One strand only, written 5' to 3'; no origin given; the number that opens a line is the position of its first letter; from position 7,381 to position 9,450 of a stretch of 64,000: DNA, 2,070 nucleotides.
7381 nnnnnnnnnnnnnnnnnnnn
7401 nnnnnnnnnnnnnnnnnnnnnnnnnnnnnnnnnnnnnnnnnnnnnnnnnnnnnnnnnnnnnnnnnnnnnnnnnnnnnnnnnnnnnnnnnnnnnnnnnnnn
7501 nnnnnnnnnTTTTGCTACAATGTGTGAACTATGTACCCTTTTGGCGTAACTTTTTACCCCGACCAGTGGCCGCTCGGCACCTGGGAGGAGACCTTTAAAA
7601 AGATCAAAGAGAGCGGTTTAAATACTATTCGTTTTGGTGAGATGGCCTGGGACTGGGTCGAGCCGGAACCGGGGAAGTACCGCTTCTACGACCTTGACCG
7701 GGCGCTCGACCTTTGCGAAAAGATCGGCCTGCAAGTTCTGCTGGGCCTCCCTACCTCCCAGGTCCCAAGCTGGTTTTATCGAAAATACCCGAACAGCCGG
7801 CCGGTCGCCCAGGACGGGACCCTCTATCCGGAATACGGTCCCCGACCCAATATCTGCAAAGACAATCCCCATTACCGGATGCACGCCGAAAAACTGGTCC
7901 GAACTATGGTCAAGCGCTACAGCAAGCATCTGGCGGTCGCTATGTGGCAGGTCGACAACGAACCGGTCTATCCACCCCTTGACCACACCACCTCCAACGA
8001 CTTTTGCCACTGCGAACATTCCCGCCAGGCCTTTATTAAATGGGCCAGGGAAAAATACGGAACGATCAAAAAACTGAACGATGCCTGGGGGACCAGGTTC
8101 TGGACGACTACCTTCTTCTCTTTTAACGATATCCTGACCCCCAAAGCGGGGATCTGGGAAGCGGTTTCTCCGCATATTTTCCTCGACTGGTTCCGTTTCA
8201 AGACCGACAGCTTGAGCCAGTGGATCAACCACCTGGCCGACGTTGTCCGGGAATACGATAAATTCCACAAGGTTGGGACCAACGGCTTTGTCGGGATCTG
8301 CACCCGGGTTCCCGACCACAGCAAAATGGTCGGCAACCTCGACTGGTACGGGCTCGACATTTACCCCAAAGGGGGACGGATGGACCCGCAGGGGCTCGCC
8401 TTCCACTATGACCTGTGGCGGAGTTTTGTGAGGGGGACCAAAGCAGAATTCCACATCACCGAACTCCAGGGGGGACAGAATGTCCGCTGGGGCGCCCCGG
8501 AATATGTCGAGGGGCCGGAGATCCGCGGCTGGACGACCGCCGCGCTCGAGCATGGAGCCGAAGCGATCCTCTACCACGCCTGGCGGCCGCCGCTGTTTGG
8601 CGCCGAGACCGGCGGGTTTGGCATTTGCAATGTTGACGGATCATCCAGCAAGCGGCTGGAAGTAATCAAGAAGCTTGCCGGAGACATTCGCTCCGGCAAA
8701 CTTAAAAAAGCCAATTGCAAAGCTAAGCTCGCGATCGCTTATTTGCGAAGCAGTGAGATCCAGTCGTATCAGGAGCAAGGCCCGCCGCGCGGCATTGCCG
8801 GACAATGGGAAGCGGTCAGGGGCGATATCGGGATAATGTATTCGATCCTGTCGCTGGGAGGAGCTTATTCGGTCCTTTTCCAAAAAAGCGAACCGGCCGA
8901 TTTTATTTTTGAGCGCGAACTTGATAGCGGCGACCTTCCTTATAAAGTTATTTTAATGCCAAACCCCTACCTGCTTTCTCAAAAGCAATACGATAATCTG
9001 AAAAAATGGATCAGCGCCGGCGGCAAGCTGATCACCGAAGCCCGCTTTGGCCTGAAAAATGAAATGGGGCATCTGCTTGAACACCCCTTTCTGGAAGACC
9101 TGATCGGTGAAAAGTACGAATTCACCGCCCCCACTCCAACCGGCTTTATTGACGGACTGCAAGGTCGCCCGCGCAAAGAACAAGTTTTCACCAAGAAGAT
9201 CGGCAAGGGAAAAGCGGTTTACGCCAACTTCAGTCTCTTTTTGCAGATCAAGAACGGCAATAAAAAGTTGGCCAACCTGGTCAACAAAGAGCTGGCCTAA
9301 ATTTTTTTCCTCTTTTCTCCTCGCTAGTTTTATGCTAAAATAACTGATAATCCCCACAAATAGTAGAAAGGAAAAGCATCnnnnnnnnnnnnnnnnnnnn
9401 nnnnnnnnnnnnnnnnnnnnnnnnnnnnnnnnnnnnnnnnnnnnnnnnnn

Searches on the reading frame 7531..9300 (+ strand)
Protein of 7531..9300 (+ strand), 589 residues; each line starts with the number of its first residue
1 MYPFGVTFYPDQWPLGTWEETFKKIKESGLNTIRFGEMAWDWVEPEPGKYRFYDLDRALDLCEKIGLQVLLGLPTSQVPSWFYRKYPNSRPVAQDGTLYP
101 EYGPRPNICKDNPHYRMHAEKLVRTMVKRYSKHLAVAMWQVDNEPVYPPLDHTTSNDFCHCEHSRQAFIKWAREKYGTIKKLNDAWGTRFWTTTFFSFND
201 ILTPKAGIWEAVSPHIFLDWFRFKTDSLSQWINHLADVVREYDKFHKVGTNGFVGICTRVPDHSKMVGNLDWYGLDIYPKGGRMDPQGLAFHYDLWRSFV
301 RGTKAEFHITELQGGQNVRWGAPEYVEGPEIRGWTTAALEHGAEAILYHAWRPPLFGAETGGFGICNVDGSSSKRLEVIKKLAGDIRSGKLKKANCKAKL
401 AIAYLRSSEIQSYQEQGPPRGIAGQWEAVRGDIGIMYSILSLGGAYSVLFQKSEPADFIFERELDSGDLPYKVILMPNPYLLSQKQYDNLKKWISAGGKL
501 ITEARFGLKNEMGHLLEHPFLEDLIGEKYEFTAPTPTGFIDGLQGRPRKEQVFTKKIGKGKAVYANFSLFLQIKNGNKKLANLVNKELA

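Call 3: search_protein_families(library=pfam, proteins=[window:7531-9300:+], max_evalue=0.01)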
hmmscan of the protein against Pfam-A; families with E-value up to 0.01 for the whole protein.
window:7531-9300:+ (589 aa): 6 families
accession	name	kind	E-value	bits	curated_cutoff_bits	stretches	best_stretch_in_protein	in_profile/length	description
PF02449.21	Glyco_hydro_42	-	6.6e-85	286.2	21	1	8-380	2-367/376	Beta-galactosidase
PF08532.16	Glyco_hydro_42M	-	1.7e-06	28.2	25.8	1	470-532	57-122/207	Beta-galactosidase trimerisation domain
PF01301.25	Glyco_hydro_35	-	5.2e-06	26.7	27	1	16-71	24-81/319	Glycosyl hydrolases family 35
PF01373.23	Glyco_hydro_14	-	0.00018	21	27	1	159-236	181-260/402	Glycosyl hydrolase family 14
PF02836.23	Glyco_hydro_2_C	-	0.0009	18.9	21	1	91-147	95-138/302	Glycosyl hydrolases family 2, TIM barrel domain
PF00331.26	Glyco_hydro_10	-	0.0062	16.2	22.1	0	37-150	44-134/311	Glycosyl hydrolase family 10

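Call 4: search_protein_families(library=ncbifam, proteins=[window:7531-9300:+], max_evalue=0.01)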
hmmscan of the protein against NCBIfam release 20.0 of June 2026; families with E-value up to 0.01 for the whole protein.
window:7531-9300:+ (589 aa): 2 families
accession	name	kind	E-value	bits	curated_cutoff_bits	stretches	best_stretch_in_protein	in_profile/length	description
NF041127.1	exo_beta_glucsam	equivalog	1.9e-06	26.3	1500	1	13-242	29-269/782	exo-beta-D-glucosaminidase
NF051902.1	GH35_fam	subfamily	0.0051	15.5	500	1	19-70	38-88/510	GH35 family beta-galactosidase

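Call 13: search_solved_structures(query=window:7531-9300:+, max_evalue=0.00001)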
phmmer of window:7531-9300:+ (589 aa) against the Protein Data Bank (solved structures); distinct sequences matched with E-value up to 0.00001: 16.
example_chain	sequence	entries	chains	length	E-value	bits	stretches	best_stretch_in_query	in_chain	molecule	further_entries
1kwg_A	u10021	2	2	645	3.7e-57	197.3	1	4-404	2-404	BETA-GALACTOSIDASE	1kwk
9ta3_A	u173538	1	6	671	1e-52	182.6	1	4-541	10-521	Beta-galactosidase LacZ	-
6y2k_A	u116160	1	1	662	4.8e-49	170.5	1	4-375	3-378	beta-galactosidase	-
6lvw_A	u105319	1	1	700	1.8e-47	165.3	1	4-373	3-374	Beta-galactosidase Bga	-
8ibr_A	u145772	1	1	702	1.5e-42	149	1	4-537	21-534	Beta-galactosidase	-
8ibt_A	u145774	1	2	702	1.8e-42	148.8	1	4-537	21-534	Beta-galactosidase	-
4ucf_A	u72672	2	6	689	2.5e-42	148.3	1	4-535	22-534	BETA-GALACTOSIDASE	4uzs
8ibs_A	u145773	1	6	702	7.7e-42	146.7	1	4-537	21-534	Beta-galactosidase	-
4uoq_A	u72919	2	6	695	5.5e-41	143.9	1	4-409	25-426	BETA-GALACTOSIDASE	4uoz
4uni_A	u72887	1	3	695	6.8e-41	143.6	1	4-409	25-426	BETA-GALACTOSIDASE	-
5xb7_A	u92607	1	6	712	1.3e-37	132.8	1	4-534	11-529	Beta-galactosidase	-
3tts_A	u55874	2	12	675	2.2e-37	132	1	4-512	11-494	Beta-galactosidase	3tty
4oif_A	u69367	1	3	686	1.4e-36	129.3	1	6-511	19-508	Beta-galactosidase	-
5dfa_A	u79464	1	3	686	1.9e-36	128.9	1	6-511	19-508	Beta-galactosidase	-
5e9a_A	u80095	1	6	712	4.5e-35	124.3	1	5-510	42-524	Beta-galactosidase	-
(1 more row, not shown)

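Call 48: search_solved_structures(query=window:7531-9300:+, max_evalue=1e-50, show_alignments=2)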
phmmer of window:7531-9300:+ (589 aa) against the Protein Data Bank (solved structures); distinct sequences matched with E-value up to 1e-50: 2.
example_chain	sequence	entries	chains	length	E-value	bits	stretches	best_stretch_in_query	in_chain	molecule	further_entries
1kwg_A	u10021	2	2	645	3.7e-57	197.3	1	4-404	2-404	BETA-GALACTOSIDASE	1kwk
9ta3_A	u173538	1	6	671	1e-52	182.6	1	4-541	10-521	Beta-galactosidase LacZ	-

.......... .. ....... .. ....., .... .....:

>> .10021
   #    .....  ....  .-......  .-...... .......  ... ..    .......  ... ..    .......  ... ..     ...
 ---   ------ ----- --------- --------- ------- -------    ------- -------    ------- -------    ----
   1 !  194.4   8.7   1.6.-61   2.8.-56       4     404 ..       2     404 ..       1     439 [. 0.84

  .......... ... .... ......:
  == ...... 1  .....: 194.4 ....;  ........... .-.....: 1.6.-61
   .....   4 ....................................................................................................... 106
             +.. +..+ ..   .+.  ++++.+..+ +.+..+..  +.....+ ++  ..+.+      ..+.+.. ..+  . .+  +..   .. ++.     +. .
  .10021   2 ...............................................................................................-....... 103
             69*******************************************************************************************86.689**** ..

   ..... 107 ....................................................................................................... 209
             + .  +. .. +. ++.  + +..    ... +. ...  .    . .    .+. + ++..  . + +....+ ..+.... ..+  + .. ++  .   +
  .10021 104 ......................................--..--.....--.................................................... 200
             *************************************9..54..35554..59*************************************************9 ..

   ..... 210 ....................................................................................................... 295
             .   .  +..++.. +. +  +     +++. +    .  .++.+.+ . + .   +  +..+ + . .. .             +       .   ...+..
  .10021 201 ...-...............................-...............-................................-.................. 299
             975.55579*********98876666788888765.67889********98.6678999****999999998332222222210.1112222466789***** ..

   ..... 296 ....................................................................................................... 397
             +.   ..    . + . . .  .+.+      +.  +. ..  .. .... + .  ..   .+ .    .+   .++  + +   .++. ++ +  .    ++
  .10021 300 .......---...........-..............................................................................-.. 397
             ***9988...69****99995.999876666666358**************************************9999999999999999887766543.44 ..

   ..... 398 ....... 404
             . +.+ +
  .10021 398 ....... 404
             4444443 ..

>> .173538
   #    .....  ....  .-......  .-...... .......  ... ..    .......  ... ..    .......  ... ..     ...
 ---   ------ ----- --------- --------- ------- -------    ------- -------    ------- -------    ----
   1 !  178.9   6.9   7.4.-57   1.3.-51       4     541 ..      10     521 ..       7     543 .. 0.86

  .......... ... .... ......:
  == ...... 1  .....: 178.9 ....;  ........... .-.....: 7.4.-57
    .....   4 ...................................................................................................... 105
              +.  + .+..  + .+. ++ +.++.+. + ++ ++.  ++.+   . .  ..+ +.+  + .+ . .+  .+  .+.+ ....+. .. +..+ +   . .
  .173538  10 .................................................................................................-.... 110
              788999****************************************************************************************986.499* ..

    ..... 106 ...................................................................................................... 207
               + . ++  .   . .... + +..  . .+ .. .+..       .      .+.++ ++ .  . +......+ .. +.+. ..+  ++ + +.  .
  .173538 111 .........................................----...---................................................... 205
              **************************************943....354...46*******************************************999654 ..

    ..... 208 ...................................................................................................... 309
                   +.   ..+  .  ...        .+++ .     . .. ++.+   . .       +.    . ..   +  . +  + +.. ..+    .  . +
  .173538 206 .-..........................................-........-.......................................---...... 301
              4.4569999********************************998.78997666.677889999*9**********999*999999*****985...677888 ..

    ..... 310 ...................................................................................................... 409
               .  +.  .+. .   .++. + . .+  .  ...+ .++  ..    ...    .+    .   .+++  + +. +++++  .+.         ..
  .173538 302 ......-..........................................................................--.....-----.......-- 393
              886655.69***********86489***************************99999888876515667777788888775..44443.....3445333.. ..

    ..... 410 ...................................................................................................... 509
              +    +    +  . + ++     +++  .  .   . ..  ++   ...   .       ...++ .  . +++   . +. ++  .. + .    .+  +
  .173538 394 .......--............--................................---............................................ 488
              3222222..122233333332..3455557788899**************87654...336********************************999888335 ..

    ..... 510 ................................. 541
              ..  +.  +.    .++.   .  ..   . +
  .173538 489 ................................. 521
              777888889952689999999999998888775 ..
